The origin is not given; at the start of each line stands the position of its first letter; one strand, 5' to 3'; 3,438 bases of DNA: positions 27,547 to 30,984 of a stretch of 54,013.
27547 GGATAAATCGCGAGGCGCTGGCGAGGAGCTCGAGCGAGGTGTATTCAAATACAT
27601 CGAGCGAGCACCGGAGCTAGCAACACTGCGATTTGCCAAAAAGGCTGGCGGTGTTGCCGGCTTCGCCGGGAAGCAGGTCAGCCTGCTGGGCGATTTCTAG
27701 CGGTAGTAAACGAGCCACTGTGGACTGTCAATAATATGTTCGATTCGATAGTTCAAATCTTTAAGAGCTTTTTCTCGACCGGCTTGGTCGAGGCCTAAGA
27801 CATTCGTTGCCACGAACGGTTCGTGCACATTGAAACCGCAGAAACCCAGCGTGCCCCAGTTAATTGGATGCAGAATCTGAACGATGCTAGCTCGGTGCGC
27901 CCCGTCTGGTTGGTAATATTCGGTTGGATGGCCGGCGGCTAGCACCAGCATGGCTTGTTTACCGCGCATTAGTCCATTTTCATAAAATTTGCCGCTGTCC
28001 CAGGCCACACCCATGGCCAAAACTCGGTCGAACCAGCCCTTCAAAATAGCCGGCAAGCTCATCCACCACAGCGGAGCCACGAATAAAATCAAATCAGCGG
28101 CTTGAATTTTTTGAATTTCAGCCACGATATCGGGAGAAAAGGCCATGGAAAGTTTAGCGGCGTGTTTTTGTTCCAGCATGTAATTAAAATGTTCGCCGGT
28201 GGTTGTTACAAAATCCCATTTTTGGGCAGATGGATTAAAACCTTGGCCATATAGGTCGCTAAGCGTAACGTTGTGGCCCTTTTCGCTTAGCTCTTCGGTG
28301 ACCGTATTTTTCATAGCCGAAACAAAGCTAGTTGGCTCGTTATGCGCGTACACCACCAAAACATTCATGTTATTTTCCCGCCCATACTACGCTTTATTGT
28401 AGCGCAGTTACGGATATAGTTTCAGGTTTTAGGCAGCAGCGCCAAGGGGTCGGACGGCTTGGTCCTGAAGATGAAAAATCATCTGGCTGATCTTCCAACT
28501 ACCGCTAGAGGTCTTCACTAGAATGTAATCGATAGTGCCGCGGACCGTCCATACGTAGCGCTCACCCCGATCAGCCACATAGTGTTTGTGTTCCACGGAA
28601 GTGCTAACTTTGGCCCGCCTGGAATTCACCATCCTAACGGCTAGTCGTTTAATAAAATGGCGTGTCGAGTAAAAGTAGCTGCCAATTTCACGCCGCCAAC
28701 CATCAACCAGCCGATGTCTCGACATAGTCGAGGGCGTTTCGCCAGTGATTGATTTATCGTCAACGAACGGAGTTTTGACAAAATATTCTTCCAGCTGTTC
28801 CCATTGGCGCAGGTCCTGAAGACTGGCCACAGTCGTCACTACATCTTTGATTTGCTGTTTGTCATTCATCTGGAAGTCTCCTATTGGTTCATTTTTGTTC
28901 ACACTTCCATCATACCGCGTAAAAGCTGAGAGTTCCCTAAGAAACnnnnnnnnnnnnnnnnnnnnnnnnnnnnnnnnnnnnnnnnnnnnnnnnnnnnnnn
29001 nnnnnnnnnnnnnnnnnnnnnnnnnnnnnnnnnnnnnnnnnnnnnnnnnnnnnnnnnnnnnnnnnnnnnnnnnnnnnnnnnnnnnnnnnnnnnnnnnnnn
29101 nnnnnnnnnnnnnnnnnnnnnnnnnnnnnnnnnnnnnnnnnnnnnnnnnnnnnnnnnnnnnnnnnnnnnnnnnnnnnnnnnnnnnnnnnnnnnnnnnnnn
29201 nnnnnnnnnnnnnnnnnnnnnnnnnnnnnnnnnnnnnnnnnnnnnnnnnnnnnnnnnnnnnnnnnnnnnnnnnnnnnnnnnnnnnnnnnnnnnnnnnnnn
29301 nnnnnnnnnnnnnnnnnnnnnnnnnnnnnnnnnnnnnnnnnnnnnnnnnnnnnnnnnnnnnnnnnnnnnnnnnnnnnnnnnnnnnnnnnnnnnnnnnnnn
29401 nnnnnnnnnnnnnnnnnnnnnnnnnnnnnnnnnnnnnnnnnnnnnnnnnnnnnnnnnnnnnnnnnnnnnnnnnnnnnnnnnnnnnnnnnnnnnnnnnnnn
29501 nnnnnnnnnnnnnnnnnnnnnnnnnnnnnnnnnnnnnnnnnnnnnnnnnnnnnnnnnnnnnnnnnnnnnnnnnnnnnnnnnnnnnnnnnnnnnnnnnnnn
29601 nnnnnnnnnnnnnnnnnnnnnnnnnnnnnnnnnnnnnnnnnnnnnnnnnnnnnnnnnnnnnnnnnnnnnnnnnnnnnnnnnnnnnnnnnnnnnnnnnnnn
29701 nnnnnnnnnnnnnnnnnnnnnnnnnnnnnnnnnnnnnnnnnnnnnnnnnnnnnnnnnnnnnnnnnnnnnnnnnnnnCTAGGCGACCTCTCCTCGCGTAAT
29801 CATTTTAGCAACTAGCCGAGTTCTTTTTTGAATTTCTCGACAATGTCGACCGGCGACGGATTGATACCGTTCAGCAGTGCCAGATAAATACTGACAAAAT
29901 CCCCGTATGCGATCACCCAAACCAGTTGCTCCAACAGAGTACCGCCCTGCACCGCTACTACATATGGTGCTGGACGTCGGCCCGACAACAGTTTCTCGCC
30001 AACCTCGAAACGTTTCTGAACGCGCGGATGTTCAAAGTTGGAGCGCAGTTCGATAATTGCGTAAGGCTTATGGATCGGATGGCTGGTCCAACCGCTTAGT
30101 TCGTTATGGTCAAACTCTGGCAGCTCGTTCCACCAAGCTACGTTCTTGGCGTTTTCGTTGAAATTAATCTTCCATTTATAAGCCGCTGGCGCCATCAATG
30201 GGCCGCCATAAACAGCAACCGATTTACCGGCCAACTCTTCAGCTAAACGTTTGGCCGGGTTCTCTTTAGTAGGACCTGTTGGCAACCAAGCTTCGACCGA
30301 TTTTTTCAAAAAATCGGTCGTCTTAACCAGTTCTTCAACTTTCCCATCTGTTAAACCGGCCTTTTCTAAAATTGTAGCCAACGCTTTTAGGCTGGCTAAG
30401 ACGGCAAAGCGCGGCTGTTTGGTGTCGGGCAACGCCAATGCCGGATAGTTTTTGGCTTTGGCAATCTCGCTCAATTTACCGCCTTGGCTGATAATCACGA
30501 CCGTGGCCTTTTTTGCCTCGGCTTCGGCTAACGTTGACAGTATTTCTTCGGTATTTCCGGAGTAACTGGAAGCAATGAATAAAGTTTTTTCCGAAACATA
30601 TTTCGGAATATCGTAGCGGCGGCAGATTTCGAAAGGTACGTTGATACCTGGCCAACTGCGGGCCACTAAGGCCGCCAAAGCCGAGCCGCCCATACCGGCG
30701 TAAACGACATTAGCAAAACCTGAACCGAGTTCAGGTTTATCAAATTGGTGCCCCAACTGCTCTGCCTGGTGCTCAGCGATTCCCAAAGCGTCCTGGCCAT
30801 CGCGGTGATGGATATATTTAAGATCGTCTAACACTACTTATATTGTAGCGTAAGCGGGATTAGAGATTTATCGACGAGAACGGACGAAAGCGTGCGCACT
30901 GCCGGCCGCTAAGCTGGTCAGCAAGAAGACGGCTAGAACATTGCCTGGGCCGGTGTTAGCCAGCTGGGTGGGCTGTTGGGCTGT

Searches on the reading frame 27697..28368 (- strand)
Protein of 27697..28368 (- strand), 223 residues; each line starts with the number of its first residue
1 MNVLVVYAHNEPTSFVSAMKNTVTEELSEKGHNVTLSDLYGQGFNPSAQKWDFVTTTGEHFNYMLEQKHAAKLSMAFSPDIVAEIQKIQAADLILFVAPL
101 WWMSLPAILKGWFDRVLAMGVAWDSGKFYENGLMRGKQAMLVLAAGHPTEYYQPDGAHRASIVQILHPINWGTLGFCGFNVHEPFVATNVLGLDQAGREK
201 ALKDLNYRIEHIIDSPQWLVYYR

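Call 64: search_protein_families(library=pfam, proteins=[window:27697-28368:-], max_evalue=0.001)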
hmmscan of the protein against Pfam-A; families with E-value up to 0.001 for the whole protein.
window:27697-28368:- (223 aa): 2 families
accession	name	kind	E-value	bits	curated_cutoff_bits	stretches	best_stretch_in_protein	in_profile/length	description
PF02525.22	Flavodoxin_2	-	3.3e-45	154.7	27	1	1-205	1-194/198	Flavodoxin-like fold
PF03358.20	FMN_red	-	1.1e-12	48.2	24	1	1-146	1-116/152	NADPH-dependent FMN reductase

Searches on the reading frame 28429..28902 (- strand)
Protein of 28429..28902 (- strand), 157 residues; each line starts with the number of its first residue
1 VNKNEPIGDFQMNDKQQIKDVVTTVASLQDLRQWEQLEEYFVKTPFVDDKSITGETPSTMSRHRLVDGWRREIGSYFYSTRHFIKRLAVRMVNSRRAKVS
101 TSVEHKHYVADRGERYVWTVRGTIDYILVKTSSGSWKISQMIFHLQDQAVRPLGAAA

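Call 64: search_protein_families(library=pfam, proteins=[window:28429-28902:-], max_evalue=0.001)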
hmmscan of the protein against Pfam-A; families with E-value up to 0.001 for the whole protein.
window:28429-28902:- (157 aa): 1 family
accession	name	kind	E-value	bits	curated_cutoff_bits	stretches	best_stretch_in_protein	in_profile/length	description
PF13577.12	SnoaL_4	-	8.5e-12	45.6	24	1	12-141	3-125/126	SnoaL-like domain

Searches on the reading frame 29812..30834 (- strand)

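Call 64: search_protein_families(library=pfam, proteins=[window:29812-30834:-], max_evalue=0.001)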
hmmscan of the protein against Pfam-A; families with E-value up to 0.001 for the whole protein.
window:29812-30834:- (340 aa): 2 families
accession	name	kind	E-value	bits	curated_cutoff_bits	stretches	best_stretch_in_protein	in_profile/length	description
PF10432.14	bact-PGI_C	-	1.7e-45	155.1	24.5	1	191-339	2-151/151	Bacterial phospho-glucose isomerase C-terminal SIS domain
PF01380.27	SIS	-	6.7e-05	23.1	25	1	74-128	45-98/131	SIS domain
